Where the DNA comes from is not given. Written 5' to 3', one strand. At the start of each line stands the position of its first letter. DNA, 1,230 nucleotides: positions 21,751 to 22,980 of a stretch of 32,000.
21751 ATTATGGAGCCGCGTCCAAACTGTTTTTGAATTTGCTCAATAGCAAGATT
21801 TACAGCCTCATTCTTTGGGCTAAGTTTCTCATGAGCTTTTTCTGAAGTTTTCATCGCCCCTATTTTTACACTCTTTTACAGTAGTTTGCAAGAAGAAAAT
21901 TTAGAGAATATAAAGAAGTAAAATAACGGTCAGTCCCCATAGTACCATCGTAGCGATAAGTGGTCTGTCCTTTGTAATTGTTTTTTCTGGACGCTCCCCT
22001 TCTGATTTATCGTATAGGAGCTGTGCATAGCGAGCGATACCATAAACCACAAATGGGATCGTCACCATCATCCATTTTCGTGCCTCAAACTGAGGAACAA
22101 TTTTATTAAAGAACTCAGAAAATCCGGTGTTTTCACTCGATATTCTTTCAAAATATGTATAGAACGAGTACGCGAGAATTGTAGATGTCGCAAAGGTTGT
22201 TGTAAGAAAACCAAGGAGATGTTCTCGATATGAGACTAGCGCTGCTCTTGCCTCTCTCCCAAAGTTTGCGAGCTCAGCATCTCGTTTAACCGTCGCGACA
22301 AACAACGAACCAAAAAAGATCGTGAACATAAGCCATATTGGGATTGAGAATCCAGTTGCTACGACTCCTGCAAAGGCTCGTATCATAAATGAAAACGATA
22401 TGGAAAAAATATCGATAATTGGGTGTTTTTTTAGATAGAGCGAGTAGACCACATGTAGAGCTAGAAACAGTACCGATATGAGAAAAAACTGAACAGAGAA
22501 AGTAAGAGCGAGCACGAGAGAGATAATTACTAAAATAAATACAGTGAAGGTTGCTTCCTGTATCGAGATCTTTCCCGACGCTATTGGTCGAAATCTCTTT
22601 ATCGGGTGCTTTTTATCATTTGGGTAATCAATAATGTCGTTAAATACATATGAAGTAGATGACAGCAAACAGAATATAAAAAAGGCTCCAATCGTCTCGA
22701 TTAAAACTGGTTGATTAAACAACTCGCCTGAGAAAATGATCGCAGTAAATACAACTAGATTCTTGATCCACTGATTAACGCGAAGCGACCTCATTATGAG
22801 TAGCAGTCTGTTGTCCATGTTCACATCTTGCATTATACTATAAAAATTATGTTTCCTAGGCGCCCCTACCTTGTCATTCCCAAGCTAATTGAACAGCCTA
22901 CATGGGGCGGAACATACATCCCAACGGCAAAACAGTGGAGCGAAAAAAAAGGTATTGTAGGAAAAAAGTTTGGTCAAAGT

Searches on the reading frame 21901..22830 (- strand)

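Call 106: search_protein_families(library=pfam, proteins=[window:21901-22830:-], max_evalue=0.00001)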
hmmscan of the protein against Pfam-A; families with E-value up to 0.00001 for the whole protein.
window:21901-22830:- (309 aa): 1 family
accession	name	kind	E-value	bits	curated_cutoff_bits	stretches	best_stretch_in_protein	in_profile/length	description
PF01040.23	UbiA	-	1e-25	90.9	34.2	1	44-206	20-188/250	UbiA prenyltransferase family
